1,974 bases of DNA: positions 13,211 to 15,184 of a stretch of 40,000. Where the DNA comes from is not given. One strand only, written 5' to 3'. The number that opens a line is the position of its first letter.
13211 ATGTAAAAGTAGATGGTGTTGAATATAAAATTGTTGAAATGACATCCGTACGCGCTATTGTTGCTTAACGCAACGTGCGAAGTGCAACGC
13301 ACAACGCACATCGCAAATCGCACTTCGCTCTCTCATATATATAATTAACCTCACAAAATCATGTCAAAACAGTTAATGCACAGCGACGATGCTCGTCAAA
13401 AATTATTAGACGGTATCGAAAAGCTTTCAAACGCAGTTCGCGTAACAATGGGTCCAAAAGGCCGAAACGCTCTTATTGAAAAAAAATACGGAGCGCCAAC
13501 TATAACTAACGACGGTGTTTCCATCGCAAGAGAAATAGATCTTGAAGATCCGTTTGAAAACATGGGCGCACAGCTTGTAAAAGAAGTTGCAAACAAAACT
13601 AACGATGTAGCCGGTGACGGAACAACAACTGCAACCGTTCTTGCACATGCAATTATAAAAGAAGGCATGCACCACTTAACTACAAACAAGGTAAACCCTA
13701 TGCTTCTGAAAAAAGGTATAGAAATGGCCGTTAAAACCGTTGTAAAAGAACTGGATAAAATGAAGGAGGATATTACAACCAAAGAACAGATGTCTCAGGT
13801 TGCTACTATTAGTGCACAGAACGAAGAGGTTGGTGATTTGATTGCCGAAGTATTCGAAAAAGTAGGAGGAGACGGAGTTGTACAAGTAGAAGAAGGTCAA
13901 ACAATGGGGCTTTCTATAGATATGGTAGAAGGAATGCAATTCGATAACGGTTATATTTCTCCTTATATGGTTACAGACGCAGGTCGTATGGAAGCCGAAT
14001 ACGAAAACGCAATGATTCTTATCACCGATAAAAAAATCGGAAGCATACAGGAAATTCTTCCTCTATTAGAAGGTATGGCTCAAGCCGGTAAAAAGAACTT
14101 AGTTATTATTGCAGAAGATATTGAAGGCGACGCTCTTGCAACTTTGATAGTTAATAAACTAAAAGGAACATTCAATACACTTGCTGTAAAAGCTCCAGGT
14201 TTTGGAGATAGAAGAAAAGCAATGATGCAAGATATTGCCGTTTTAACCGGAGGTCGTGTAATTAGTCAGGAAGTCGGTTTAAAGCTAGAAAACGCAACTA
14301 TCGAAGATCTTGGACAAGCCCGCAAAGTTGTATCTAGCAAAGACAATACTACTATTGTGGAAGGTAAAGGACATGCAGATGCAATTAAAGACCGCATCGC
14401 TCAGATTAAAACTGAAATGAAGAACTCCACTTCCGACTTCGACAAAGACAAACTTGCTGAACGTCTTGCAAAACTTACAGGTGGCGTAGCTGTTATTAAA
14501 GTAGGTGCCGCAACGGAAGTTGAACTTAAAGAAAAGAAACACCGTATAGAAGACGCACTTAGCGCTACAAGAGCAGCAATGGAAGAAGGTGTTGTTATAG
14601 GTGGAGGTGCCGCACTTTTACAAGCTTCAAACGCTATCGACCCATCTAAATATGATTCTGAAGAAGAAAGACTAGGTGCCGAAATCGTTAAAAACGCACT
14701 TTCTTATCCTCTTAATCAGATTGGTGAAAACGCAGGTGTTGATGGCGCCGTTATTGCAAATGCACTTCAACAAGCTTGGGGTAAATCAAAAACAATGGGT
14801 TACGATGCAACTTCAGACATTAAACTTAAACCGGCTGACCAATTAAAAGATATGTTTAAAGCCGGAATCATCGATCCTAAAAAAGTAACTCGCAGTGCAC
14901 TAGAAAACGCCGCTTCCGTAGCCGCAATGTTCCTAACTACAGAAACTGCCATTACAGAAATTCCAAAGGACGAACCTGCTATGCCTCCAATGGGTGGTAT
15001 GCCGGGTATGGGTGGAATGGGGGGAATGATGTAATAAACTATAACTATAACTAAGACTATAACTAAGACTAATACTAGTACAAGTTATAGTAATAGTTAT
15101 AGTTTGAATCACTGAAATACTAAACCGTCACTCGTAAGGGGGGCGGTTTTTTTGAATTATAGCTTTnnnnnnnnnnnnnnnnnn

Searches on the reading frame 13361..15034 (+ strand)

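Call 38: search_protein_families(library=pfam, proteins=[window:13361-15034:+], max_evalue=0.00001)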
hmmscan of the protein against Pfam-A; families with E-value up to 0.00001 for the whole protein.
window:13361-15034:+ (557 aa): 1 family
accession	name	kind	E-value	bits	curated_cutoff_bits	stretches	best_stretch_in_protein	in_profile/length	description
PF00118.29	Cpn60_TCP1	-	2.9e-74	251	34.3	1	22-532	1-487/490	TCP-1/cpn60 chaperonin family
